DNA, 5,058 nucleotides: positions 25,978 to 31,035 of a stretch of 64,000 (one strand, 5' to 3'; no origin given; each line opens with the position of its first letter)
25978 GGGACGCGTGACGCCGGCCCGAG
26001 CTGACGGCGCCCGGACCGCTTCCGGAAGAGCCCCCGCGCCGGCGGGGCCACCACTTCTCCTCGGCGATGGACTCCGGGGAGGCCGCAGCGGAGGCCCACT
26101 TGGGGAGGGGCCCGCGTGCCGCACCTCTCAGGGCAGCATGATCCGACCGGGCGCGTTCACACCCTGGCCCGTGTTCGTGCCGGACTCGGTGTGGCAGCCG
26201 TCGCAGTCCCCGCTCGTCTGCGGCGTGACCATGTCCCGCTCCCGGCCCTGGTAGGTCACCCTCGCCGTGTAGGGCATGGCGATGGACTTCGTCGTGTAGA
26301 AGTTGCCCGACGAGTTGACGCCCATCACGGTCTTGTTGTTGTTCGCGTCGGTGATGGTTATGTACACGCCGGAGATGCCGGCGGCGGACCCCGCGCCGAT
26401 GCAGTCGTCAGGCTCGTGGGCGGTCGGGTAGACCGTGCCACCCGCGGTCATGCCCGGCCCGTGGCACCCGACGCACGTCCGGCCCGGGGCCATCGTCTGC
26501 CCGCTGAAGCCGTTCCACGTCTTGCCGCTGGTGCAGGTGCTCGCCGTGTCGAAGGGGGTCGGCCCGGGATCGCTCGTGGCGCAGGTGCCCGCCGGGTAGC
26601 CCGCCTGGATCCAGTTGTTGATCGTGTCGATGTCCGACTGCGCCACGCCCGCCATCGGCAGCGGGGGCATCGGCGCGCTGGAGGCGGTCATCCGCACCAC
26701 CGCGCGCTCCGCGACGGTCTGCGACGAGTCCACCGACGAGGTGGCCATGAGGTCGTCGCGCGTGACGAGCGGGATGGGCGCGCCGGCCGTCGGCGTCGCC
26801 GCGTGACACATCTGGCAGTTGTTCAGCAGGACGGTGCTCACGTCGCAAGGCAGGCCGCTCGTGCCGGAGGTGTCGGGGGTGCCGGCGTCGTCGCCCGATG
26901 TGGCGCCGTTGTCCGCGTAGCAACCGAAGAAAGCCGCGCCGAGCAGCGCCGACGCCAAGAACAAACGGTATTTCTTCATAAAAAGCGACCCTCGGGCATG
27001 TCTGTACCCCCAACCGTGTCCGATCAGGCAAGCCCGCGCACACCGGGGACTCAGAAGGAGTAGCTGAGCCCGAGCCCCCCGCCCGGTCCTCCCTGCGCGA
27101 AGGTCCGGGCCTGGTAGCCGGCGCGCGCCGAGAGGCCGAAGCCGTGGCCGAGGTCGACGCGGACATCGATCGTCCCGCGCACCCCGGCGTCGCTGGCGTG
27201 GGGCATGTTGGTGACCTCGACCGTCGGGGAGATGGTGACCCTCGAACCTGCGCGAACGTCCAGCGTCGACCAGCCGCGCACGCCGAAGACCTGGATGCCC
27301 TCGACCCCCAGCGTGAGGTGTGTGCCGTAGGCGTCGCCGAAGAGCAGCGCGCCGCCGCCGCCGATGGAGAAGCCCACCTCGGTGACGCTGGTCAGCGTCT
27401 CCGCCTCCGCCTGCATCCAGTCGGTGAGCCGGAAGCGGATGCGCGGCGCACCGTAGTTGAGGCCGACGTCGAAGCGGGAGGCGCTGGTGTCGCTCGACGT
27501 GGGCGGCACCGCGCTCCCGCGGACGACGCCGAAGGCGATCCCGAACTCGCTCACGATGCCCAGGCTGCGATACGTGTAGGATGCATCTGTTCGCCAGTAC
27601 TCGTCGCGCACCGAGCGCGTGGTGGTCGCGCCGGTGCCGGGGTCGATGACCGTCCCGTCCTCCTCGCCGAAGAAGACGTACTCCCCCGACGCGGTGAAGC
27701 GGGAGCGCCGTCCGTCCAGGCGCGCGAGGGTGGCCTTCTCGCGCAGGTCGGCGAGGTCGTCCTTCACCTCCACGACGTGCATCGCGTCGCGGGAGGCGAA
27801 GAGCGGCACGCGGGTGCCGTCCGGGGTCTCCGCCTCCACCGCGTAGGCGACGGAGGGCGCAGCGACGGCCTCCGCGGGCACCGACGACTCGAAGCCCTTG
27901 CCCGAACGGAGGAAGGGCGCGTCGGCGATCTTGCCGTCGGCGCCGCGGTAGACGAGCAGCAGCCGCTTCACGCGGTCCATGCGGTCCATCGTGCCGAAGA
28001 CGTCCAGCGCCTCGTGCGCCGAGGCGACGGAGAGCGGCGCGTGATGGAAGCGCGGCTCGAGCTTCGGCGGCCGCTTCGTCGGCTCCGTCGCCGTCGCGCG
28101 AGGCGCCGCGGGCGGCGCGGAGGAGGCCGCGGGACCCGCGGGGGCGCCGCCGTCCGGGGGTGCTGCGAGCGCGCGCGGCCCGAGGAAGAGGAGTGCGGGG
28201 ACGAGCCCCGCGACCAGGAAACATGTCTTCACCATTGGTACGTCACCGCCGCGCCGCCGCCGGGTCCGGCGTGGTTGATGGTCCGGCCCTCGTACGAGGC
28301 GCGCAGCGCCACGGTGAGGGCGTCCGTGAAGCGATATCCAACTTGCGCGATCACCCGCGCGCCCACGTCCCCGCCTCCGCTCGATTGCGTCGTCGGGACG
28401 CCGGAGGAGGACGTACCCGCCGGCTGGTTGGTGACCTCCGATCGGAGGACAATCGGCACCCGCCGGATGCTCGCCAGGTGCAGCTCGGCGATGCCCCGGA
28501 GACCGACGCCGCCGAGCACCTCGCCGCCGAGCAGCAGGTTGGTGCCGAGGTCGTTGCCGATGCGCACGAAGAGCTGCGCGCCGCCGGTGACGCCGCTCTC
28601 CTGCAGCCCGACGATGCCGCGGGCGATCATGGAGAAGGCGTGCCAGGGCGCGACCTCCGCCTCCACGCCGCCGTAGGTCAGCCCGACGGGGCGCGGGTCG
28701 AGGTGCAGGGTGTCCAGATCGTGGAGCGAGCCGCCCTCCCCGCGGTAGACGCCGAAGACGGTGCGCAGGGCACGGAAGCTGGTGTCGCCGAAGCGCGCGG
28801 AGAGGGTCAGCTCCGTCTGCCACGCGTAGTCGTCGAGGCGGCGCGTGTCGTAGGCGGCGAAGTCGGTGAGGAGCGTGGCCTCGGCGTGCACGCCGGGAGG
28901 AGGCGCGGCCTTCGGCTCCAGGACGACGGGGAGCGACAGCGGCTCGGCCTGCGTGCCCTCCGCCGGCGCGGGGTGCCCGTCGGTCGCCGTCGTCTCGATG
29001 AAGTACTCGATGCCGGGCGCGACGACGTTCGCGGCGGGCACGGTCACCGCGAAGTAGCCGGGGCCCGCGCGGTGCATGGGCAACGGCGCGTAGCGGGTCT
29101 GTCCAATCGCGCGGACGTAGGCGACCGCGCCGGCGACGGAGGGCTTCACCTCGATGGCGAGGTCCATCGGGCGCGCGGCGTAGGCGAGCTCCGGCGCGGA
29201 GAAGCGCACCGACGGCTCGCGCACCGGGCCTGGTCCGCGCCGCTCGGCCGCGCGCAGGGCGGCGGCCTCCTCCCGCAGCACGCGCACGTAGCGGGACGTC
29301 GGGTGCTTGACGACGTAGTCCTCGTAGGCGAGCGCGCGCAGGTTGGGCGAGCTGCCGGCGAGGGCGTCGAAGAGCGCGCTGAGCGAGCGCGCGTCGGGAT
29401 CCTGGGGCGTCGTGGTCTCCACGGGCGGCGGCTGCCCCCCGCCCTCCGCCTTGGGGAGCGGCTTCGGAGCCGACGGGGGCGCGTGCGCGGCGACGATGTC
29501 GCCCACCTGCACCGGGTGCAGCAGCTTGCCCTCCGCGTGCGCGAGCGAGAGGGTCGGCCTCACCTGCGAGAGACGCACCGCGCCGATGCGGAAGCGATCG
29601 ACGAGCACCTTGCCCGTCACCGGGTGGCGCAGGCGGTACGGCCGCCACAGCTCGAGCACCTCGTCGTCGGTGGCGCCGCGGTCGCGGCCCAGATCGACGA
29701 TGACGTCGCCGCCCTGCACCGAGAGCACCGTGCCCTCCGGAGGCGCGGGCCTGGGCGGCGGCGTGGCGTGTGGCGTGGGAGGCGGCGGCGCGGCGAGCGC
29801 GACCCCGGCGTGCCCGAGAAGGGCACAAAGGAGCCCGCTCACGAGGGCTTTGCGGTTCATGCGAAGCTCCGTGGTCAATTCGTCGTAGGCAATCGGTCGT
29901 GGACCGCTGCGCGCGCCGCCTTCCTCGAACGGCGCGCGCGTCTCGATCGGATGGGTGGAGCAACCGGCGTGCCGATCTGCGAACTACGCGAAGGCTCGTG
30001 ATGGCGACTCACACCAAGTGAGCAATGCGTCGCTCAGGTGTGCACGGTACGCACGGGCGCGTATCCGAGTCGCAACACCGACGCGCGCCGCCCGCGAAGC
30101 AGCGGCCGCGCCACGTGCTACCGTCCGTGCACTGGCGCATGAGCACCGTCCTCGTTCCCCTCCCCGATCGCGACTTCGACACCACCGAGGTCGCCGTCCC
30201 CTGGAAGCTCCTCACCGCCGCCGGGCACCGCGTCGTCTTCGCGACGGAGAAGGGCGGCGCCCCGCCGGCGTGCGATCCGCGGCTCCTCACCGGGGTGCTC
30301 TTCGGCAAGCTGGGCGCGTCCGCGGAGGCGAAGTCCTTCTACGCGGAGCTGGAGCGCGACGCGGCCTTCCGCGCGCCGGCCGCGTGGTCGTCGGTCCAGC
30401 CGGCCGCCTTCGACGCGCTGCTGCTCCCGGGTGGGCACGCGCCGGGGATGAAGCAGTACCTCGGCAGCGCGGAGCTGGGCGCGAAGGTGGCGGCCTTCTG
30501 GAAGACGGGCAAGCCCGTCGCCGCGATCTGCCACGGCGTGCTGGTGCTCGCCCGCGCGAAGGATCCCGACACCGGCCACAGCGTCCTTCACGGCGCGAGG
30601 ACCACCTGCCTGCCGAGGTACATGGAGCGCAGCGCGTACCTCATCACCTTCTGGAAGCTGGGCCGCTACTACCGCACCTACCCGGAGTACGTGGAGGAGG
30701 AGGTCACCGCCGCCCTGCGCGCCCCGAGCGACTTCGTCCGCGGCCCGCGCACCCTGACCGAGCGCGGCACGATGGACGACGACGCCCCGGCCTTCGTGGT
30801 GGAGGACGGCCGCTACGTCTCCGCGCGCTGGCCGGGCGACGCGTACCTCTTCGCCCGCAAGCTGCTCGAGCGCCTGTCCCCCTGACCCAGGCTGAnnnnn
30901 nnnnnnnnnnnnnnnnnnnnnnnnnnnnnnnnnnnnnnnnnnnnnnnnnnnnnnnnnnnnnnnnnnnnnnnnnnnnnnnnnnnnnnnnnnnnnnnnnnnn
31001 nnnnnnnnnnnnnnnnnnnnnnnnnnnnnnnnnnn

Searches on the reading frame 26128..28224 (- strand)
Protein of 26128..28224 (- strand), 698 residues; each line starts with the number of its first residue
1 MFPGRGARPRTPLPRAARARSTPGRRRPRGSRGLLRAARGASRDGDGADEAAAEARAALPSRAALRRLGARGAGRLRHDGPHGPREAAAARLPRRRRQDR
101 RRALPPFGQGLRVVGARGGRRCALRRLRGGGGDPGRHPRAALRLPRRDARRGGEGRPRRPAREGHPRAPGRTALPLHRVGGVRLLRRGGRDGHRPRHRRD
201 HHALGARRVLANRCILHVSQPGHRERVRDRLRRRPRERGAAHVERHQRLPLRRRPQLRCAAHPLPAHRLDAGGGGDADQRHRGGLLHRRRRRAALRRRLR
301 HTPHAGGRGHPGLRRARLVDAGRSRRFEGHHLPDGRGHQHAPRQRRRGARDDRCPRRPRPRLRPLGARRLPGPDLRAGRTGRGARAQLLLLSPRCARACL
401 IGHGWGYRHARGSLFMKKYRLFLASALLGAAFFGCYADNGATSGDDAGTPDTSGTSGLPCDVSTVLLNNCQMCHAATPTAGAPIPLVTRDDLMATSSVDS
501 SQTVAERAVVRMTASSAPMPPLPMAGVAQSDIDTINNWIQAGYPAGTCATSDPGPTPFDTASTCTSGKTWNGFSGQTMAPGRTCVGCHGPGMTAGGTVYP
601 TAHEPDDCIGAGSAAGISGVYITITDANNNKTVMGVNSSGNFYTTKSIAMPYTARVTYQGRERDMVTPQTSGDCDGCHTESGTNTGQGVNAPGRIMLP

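Call 15: search_protein_families(library=pfam, proteins=[window:26128-28224:-], max_evalue=0.01)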
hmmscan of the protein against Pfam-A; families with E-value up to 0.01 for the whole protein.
window:26128-28224:- (698 aa): 4 families
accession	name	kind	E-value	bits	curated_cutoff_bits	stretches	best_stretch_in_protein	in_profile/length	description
PF00034.26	Cytochrom_C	-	0.00012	23.7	21.3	0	465-540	7-87/90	Cytochrome c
PF22113.1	Mtrc-MtrF_II-IV_dom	-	0.0026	17.8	30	0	580-685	27-95/176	Outer membrane cytochrome MtrC/MtrF-like, domains II/IV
PF14522.11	Cytochrome_C7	-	0.0034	17.6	24.8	0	666-683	36-53/67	Cytochrome c7 and related cytochrome c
PF13442.11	Cytochrome_CBB3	-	0.0057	17.4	27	0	468-493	12-33/68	Cytochrome C oxidase, cbb3-type, subunit III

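Call 16: find_related_loci(query=window:26128-28224:-, collection=genome_contigs, flank=10000)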
Query window:26128-28224:- (698 aa) in genome_contigs; peptide patterns used: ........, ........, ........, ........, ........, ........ (x = any residue, [..] = any of these).
600 stretches matched a pattern, but none encodes a relative of the query by tblastn (E <= 1e-3).

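Call 17: find_encoding_contigs(protein=window:26128-28224:-, flank=10000, max_places=6)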
Protein window:26128-28224:- (698 aa): no gene with exactly this product is on record in the collection.

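Call 20: find_homologous_proteins(query=window:26128-28224:-, max_evalue=1e-10)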
Query window:26128-28224:-: 8000 candidates shared short words with the query, none scored E <= 1e-10.
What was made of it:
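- Tried and rejected: The genome_contigs scan and the protein search found nothing (calls 16, 20).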

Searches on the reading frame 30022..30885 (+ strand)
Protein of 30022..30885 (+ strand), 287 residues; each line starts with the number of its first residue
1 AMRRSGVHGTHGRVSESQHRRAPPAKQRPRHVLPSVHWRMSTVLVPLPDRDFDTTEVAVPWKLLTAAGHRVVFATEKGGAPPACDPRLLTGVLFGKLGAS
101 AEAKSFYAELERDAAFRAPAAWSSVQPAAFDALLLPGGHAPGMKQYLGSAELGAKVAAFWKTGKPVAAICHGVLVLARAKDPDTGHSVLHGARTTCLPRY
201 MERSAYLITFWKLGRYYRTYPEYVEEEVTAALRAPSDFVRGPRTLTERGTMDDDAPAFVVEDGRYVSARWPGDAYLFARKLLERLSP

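Call 26: search_protein_families(library=pfam, proteins=[window:30022-30885:+], max_evalue=0.001)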
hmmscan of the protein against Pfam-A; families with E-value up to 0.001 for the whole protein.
window:30022-30885:+ (287 aa): 2 families
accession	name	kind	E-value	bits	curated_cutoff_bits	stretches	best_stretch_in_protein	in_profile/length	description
PF17124.11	ThiJ_like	-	1.5e-34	119.9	30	1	47-220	1-175/186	ThiJ/PfpI family-like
PF01965.30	DJ-1_PfpI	-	1.2e-20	74.4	26.6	1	43-283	3-164/165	DJ-1/PfpI family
